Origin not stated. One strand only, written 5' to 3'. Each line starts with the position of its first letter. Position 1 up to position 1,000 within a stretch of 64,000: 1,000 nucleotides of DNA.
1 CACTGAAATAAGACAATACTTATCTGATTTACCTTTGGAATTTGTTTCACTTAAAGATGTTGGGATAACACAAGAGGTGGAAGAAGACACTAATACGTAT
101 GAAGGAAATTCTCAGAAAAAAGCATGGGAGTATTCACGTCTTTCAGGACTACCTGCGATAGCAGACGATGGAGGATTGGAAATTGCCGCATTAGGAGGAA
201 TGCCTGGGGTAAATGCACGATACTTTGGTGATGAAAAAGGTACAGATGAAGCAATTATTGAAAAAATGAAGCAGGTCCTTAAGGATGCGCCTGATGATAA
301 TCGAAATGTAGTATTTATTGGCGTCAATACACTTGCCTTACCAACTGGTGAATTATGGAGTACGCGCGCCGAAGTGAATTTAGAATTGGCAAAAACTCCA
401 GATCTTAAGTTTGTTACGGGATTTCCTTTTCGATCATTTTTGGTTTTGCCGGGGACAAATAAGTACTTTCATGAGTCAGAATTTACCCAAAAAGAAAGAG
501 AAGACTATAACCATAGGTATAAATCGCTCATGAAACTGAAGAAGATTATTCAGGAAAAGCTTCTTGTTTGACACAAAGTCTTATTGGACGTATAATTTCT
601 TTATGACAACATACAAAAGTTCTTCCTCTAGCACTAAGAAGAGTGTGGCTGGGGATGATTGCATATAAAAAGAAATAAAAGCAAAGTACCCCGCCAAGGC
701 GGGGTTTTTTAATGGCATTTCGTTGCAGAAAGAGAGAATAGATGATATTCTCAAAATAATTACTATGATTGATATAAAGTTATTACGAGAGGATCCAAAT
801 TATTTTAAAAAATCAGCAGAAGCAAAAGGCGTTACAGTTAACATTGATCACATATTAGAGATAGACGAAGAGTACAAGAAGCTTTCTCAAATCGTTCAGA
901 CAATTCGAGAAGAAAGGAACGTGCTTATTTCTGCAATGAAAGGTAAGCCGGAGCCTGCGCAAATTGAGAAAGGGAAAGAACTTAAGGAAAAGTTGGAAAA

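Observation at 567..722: Promoter - ~115-nt untranslated stretch - intrinsic terminator directly abutting serS: candidate attenuator or small RNA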

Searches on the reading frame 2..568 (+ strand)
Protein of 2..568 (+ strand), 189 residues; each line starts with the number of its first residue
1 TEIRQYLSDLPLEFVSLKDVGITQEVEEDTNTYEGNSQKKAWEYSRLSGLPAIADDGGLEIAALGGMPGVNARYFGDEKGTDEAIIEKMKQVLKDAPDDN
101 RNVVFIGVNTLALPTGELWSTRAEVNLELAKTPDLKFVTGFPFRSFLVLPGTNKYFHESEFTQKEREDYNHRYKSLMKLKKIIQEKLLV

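Call 63: search_protein_families(library=pfam, proteins=[window:2-568:+], max_evalue=0.01)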
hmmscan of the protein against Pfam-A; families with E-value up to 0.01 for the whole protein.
window:2-568:+ (189 aa): 1 family
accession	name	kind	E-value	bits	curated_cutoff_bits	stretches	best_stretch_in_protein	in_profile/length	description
PF01725.21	Ham1p_like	-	1e-26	94.5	22.5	1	2-181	13-185/186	Ham1 family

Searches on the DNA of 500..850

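Call 5: search_rna_families(source=window, start=500, end=850, threshold=evalue, max_evalue=10, show_alignments=4)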
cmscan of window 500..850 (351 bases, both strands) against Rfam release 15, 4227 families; matches with E-value up to 10: 15.
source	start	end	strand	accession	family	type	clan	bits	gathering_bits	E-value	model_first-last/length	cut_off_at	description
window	675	764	-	RF01772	rnk_pseudo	Cis-reg; leader;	-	23.1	55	0.083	1-108/108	no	Pseudomonas rnk leader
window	606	710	+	RF02747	FtrA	Gene; sRNA;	-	19.7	134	1.7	1-111/111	no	Francisella sRNA A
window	575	713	+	RF01859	Phe_leader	Cis-reg; leader;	-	18.9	55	0.94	1-125/125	no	Phenylalanine leader peptide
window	611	710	+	RF01400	istR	Gene; antitoxin;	-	18.3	45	0.18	1-130/130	no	istR Hfq binding RNA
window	788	817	-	RF04355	Plastid-atpF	Intron;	-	18.2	52.5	7.7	1-53/53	no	Plastid-atpF group II-D1 intron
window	644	712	+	RF00513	Trp_leader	Cis-reg; leader;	-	17.4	41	0.52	1-100/100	no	Tryptophan operon leader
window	687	710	-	RF01356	CRISPR-DR28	Gene; CRISPR;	-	17.4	35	1.6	1-24/24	no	CRISPR RNA direct repeat element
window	591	712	+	RF00512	Leu_leader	Cis-reg; leader;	-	15.1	50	1.4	1-148/148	no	Leucine operon leader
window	665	738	-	RF01770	rimP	Cis-reg; leader;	-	15.1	47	6.6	1-102/102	no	Gammaprotebacteria rimP leader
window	777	850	+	RF00628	RgsA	Gene; sRNA;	-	14.7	88.4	0.17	1-74/194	3'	RgsA sRNA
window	683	781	-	RF01400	istR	Gene; antitoxin;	-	14.3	45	1.7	1-130/130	no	istR Hfq binding RNA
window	584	708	+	RF00195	RsmY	Gene; sRNA;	CL00106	13.7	57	0.39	1-121/121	no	RsmY RNA family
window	665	760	-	RF02621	BSnc120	Gene; sRNA;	-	13.1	114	7.6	1-88/88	no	Brucella sRNA 120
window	764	809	+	RF02350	psRNA6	Gene; sRNA;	-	9.6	60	2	1-333/333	no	Nitrosomonas sRNA psRNA6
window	726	788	-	RF02189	ST7-OT4_3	Gene; lncRNA;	-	9.2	50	6.2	239-302/302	no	ST7 overlapping transcript 4 conserved region 3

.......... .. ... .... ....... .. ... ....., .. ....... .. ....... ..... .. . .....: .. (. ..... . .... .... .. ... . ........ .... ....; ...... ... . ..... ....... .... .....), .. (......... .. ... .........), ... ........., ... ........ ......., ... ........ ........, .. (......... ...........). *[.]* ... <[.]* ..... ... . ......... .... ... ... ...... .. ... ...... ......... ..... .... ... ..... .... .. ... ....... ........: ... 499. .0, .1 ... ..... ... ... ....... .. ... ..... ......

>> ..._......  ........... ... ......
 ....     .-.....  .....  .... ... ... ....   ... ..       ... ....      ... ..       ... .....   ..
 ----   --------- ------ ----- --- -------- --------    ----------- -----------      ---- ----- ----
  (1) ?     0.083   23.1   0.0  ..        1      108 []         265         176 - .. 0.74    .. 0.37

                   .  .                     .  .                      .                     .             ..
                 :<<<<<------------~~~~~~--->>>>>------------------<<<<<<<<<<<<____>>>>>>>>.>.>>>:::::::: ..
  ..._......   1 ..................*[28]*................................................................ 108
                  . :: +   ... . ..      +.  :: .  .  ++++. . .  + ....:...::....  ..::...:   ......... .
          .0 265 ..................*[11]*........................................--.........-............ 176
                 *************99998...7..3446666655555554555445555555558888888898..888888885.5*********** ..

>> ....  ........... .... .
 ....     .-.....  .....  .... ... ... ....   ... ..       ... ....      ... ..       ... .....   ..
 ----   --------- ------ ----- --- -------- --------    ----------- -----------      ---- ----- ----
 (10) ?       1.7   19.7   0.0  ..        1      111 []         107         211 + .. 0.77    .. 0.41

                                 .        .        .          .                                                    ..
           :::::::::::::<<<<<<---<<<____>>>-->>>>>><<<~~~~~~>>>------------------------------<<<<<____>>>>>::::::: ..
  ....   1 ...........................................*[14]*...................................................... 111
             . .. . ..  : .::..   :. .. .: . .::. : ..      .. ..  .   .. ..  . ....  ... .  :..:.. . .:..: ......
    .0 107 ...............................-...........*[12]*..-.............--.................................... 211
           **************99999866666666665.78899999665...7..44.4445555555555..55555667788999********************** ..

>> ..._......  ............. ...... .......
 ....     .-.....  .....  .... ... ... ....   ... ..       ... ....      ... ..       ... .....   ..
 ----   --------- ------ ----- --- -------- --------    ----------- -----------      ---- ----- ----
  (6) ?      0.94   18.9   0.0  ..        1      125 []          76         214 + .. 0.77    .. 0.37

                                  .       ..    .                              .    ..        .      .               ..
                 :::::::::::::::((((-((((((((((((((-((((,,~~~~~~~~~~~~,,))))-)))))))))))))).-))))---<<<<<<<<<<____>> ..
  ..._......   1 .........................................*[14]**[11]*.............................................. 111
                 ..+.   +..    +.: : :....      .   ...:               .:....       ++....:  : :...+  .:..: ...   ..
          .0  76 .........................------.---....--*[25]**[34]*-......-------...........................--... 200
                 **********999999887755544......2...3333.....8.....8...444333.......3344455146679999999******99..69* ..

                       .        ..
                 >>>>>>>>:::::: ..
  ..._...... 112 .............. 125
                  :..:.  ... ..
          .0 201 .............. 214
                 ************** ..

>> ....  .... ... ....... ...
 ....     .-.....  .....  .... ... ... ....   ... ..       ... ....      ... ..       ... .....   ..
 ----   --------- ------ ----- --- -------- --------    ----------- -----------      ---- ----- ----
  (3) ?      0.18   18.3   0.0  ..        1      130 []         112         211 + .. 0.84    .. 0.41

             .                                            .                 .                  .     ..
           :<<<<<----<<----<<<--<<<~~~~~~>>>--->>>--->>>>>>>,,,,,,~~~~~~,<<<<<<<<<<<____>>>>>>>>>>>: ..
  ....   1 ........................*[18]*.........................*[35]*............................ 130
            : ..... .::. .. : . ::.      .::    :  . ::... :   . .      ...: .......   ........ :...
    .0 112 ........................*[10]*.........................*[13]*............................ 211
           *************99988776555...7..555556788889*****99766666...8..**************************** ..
